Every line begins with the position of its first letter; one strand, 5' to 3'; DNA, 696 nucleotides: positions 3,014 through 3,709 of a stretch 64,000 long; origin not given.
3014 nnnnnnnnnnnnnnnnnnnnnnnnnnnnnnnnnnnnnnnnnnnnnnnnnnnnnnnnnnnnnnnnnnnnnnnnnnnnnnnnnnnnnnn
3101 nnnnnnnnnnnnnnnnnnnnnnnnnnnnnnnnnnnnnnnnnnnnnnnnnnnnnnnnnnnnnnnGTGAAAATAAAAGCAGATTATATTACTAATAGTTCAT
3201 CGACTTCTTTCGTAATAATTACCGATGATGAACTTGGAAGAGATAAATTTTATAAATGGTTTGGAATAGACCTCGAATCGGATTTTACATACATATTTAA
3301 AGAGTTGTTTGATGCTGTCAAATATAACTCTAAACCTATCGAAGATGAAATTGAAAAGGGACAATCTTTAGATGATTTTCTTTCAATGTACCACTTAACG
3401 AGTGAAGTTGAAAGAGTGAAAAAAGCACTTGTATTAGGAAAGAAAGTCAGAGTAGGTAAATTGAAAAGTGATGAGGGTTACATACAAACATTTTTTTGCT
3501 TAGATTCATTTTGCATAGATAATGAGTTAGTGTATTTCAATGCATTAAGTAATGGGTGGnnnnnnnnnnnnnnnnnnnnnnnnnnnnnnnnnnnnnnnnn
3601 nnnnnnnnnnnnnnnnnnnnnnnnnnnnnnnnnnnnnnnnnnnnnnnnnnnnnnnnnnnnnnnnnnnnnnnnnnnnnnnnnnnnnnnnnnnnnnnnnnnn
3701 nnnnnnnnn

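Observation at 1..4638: Four-gene, translationally coupled module: protease-STAND NTPase, two small acidic proteins and a radical SAM/SPASM enzyme (candidate uncharacterised defence system)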

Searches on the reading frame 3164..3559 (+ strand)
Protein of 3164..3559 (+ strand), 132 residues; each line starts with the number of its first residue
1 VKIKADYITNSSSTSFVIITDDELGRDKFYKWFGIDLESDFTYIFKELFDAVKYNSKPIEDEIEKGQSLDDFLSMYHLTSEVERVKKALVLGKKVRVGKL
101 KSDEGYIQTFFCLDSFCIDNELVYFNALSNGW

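Call 3: search_protein_families(library=pfam, proteins=[window:3164-3559:+], max_evalue=0.1)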
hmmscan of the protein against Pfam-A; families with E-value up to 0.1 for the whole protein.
window:3164-3559:+ (132 aa): 0 families

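Call 4: search_protein_families(library=padloc, proteins=[window:3164-3559:+], max_evalue=0.1)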
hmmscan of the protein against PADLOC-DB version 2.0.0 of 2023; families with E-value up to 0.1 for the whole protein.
window:3164-3559:+ (132 aa): 0 families

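Call 5: search_protein_families(library=ncbifam, proteins=[window:3164-3559:+], max_evalue=0.1)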
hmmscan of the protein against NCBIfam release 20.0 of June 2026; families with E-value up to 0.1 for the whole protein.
window:3164-3559:+ (132 aa): 0 families

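Call 31: search_protein_families(library=pfam, alignment_id=A3, max_evalue=1)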
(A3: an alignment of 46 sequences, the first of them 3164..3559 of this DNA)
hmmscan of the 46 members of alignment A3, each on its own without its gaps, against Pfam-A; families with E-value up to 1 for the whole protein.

A. member 1, window:3164-3559:+ (132 aa): 0 families

B. families by the number of members that match (of 46 scanned): 32 families (the first 25 are shown)
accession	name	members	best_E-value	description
PF18546.6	MetOD1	2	0.014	Methanogen output domain 1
PF25779.1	Tubulin-bind_CPAP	2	0.15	CPAP, tubulin-binding region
PF15477.11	SMAP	1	0.0036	Small acidic protein family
PF13644.11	DKNYY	1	0.0073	DKNYY family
PF15014.12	CLN5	1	0.012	Ceroid-lipofuscinosis neuronal protein 5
PF20446.3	ABC_N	1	0.016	ATPase of the ABC class N-terminal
PF04645.17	DUF603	1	0.019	Protein of unknown function, DUF603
PF06972.17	GIP1_N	1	0.022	GBF-interacting protein 1 N-terminal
PF00714.22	IFN-gamma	1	0.027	Interferon gamma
PF09521.16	RE_NgoPII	1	0.03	NgoPII restriction endonuclease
PF21298.3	TopBP1_BRCT0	1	0.035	TopBP1, BRCT0 domain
PF07775.16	PaRep2b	1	0.04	PaRep2b protein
PF23047.1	DUF7038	1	0.051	Domain of unknown function (DUF7038)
PF21021.3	FAF1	1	0.052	Fas-associated factor 1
PF11458.13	Mistic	1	0.085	Membrane-integrating protein Mistic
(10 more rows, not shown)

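Call 35: find_homologous_proteins(query=A3, max_evalue=0.001)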
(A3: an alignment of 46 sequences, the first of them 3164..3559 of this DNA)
Query A3 (46 sequences) (132 aa, profile of the alignment): 484 proteins with E <= 0.001 among 1799 candidates; the best 120 are listed.
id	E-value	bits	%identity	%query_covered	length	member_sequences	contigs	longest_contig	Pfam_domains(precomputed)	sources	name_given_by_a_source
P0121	1.2e-49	186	39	100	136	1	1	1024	-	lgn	-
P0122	3.0e-49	185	37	100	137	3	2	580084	-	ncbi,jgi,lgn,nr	ncbi:hypothetical protein BV378_24540 [Nostoc sp. RF31YmG]|jgi:hypothetical protein|nr:hypothetical 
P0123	1.7e-48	182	38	100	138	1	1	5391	-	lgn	-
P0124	1.4e-47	179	39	100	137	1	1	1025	-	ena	-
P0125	1.7e-47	179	39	100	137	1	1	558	-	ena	-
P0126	5.9e-47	177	39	100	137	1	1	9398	-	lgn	-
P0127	8.4e-47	177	39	100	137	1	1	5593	-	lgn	-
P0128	1.6e-46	176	39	100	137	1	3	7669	-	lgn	-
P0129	3.2e-45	172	40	100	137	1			-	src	-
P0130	6.1e-45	171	36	100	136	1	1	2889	-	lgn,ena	-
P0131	1.3e-43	167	32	100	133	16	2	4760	-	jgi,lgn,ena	-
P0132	1.5e-43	166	32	100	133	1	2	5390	-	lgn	-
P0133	1.6e-43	166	35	100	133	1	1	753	-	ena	-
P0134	1.7e-43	166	35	100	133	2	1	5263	-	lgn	-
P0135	1.9e-43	166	35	100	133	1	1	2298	-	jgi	-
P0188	6.0e-42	161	34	100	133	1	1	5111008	-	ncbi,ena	-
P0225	1.7e-41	160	31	100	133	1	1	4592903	-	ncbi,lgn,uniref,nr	ncbi:hypothetical protein [Methylomonas rapida]|uniref:Uncharacterized protein n=1 Tax=Methylomonas 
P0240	3.1e-41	159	32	100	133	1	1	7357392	-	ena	-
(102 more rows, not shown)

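Call 44: predict_structure(alignment_id=A5)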
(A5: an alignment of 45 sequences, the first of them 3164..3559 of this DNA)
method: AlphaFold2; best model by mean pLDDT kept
length: 132 residues; sequences in the alignment: 45
mean_pLDDT: 74.4   pTM: 0.71
mean pLDDT of the five models: 74.4, 73.5, 73.2, 72.6, 70.8
residues with pLDDT >= 90: 3; 70-90: 91; 50-70: 23; < 50: 15
segments of 3 or more residues with pLDDT < 50: 1-10, 128-132
pLDDT, mean of each block of 10 residues (from residue 1): 37 76 87 83 87 88 82 72 83 86 73 62 58 35
secondary structure, 60 per line:
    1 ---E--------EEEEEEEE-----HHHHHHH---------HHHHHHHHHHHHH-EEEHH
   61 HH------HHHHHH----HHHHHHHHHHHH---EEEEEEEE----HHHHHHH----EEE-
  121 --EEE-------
elements in order: E13-20 H26-32 H42-54 E56-58 H59-62 H69-74 H79-90 E94-101 H106-112 E117-119 E123-125

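Call 57: search_solved_structures(query=A3, max_evalue=10)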
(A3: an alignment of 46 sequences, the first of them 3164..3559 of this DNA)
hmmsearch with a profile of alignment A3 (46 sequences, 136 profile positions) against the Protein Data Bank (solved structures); distinct sequences matched with E-value up to 10: 10.
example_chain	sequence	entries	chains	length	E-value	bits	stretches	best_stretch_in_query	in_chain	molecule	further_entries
9cpc_1P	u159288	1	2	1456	0.22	15.2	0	19-95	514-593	EFCAB6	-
8coi_A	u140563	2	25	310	0.81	13.4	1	23-88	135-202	ADDobody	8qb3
1m0t_A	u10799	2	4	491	0.89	13.2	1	39-107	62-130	glutathione synthetase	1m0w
8qbx_F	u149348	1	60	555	0.93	13.2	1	23-107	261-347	Penton protein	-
6hcr_z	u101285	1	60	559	0.95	13.1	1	23-107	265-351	Penton protein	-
8c9n_1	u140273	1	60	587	1.1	13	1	23-107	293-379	Penton protein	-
3hq2_A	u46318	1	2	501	1.2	12.8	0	34-92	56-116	Bacillus subtilis M32 carboxypeptidase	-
4pyr_A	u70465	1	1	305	2.9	11.6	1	64-108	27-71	Putative branched-chain amino acid ABC transporter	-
6r8f_B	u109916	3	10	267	3.6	11.3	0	19-77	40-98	BRISC complex subunit Abraxas 2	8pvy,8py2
9dir_A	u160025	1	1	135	9.6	9.9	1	37-99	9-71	ChuA binding protein G7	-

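Call 73: list_cluster_members(proteins=[P0001, window:3164-3559:+])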
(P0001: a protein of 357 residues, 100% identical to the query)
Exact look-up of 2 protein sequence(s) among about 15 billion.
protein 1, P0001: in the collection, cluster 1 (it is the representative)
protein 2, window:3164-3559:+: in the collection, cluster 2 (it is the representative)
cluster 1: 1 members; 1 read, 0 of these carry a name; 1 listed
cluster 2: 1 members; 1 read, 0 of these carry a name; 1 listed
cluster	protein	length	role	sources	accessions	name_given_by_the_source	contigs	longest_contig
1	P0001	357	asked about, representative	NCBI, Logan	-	-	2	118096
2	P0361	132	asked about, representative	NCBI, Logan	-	-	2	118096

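Call 74: find_encoding_contigs(protein=P0225, flank=6000, max_places=1)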
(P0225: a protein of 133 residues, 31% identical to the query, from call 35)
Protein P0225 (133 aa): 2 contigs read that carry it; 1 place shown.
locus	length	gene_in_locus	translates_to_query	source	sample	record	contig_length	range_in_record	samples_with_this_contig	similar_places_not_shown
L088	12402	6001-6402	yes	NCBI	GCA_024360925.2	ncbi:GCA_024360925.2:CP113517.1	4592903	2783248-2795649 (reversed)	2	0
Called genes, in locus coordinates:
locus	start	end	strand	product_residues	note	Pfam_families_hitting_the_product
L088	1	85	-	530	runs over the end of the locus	PF13007:LZ_Tnp_IS66, PF13005:zf-IS66, PF03050:DDE_Tnp_IS66, PF13817:DDE_Tnp_IS66_C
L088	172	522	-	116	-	PF05717:TnpB_IS66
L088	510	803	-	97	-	-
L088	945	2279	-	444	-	PF13701:DDE_Tnp_1_4, PF01609:DDE_Tnp_1 (weak)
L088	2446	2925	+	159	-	-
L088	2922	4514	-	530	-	PF13007:LZ_Tnp_IS66, PF13005:zf-IS66, PF03050:DDE_Tnp_IS66, PF13817:DDE_Tnp_IS66_C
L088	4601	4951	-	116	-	PF05717:TnpB_IS66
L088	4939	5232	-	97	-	-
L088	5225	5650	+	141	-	-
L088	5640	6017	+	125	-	-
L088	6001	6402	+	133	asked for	-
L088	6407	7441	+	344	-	PF04055:Radical_SAM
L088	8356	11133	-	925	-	PF06986:F_T4SS_TraN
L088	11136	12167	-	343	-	PF06834:TraU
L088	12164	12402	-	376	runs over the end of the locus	PF09673:TrbC_Ftype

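Call 75: find_encoding_contigs(protein=P0188, flank=6000, max_places=1)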
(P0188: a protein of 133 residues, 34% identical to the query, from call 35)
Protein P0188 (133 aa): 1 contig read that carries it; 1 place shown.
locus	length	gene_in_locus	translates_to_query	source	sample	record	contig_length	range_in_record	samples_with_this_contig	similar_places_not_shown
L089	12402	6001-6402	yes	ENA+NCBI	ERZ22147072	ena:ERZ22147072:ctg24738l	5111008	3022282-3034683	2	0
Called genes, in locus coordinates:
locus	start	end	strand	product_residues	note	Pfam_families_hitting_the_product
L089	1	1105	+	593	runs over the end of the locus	-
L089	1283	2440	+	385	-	-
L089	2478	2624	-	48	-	-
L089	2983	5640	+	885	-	PF21941:SMEK_N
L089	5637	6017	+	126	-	-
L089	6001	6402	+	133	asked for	-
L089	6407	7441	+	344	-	PF04055:Radical_SAM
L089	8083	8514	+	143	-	-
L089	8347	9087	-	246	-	PF00583:Acetyltransf_1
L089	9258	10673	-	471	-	-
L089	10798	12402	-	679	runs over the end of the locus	-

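Call 76: find_encoding_contigs(protein=P0240, flank=6000, max_places=1)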
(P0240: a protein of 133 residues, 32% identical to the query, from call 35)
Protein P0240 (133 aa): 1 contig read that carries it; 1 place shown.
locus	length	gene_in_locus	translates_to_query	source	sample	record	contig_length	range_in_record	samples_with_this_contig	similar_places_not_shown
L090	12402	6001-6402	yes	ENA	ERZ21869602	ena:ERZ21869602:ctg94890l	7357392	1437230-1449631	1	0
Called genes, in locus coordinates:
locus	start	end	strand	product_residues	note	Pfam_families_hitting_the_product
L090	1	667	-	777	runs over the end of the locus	PF00708:Acylphosphatase, PF07503:zf-HYPF, PF01300:Sua5_yciO_yrdC, PF17788:HypF_C, PF22521:HypF_C_2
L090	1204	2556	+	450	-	PF05977:MFS_3, PF07690:MFS_1, PF12832:MFS_1_like (weak)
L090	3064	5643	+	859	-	PF21941:SMEK_N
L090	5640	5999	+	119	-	-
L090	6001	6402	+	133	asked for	-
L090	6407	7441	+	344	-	PF04055:Radical_SAM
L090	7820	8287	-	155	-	PF04073:tRNA_edit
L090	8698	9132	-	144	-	PF07386:DUF1499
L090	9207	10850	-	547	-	PF02878:PGM_PMM_I, PF02879:PGM_PMM_II, PF02880:PGM_PMM_III, PF00408:PGM_PMM_IV (weak)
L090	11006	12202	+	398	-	-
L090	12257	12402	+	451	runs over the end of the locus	-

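Call 77: search_protein_representatives(alignment_id=A5)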
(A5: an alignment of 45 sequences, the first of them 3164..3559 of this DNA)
Query: 45 sequences, 133 profile positions. Proteins with E-value up to 0.001 (for the whole library): 923; up to 1e-10: 248; up to 1e-30: 44. The best 150 are listed.
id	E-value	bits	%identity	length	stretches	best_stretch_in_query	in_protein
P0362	1.2e-44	168.5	-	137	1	1-133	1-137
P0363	6.7e-41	156.4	-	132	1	1-133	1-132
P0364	4.2e-40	153.8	-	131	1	1-133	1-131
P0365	8.0e-40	152.9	-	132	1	1-133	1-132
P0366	1.2e-38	149.0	-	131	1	1-133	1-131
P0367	1.4e-38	148.9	-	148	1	1-133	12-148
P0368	1.8e-38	148.5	-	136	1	1-133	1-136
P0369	3.2e-38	147.7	-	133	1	1-133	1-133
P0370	6.3e-37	143.5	-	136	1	1-133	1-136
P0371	1.3e-36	142.5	-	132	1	1-133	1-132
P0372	1.7e-36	142.1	-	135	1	1-133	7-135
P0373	4.1e-36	140.9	-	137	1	1-133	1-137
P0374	6.7e-36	140.2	-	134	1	1-133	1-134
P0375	7.9e-36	139.9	-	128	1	1-133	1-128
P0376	1.1e-35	139.5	-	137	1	1-133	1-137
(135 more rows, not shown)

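Call 88: search_protein_families(library=phrogs, proteins=[window:3164-3559:+], max_evalue=0.01)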
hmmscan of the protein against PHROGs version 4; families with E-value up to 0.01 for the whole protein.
window:3164-3559:+ (132 aa): 0 families

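Call 116: fold_search(model_id=the predicted structure, library=viral)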
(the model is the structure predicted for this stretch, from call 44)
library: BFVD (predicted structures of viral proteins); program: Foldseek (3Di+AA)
matches with E <= 10: 25; with E <= 0.001: 0
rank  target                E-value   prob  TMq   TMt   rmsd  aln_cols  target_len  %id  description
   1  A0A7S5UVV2            4.7e+00  0.04  0.28  0.33  11.6       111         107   12  (no name in the UniProt tables at hand)
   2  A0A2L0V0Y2            4.7e+00  0.02  0.16  0.20  12.0        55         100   18  ATP-dependent Clp protease adaptor protein [Agrobacterium phage Atu_ph07]
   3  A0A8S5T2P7            5.0e+00  0.06  0.30  0.38  10.3       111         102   12  Uncharacterized protein [Myoviridae sp. ctqfO1]
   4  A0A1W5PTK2            5.4e+00  0.02  0.15  0.19  10.8        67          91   18  (no name in the UniProt tables at hand)
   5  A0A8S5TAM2            5.8e+00  0.02  0.15  0.16   5.9        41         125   15  Uncharacterized protein [Siphoviridae sp. ctwuP1]
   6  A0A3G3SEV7            6.6e+00  0.02  0.20  0.14   7.6       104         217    6  Matrix protein [Yerba mate chlorosis-associated virus]
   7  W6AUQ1                6.6e+00  0.02  0.20  0.06  14.1       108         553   13  ribonucleoside-diphosphate reductase [Enterobacter phage PG7]
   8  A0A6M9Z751            6.6e+00  0.01  0.15  0.22  12.3        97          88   10  Uncharacterized protein [Vibrio phage vB_ValS_X1]
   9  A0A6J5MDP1            6.6e+00  0.01  0.13  0.17  11.7        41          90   17  ATP-dependent Clp protease adaptor protein ClpS [uncultured Caudovirales phage]
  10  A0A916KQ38            6.6e+00  0.01  0.13  0.04  13.3       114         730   10  NTPase, DNA primase [Mythimna separata entomopoxvirus 'L']
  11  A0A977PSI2            7.0e+00  0.05  0.14  0.32   3.5        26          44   15  (no name in the UniProt tables at hand)
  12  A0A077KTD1            7.0e+00  0.02  0.16  0.22   5.2        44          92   14  Large ribosomal subunit protein bL12 C-terminal domain-containing protein [Ralstonia phage RSJ5]
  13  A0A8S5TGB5            7.0e+00  0.01  0.27  0.27  12.5       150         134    9  Nucleoside diphosphate kinase-like domain-containing protein [Phage sp. ctL4h4]
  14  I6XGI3                7.5e+00  0.02  0.25  0.30   7.9       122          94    6  Uncharacterized protein [Aeromonas phage CC2]
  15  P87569                7.5e+00  0.01  0.21  0.22  10.7       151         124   12  E4 ORF4 [Canine adenovirus serotype 2 (strain Toronto A 26-61)]
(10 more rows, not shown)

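Call 121: find_related_loci(query=A3, collection=metagenome_contigs, flank=7000)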
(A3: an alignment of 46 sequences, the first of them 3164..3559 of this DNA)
Query A3 (132 aa) in metagenome_contigs; peptide patterns used: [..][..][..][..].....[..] (x = any residue, [..] = any of these).
600 stretches matched a pattern (row limit reached: there are more); 186 encode a relative of the query (tblastn E <= 1e-3); the best 80 are kept; 80 distinct loci.
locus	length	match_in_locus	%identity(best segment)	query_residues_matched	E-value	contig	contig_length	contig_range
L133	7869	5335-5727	58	1-132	6e-47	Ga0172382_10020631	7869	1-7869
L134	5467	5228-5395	86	1-56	2e-28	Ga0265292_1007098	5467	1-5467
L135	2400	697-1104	40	1-132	8e-27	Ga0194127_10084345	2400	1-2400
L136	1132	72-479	40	1-132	4e-27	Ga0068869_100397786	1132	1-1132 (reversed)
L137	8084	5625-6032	40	1-132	3e-26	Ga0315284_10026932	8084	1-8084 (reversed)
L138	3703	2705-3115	39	1-132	1e-25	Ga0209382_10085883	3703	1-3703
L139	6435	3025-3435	39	1-132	1e-25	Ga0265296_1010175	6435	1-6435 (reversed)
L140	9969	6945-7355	38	1-132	3e-25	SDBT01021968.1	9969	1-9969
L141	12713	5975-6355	41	1-132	3e-24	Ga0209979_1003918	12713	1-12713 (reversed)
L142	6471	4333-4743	39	1-132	4e-24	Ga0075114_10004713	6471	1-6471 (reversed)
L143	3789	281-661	39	1-132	6e-24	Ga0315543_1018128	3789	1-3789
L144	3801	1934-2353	39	1-132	7e-24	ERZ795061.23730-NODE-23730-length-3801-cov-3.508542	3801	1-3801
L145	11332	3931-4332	37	1-132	9e-24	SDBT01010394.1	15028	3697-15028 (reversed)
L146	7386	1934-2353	39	1-132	9e-24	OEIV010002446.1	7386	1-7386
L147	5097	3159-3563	39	1-132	1e-23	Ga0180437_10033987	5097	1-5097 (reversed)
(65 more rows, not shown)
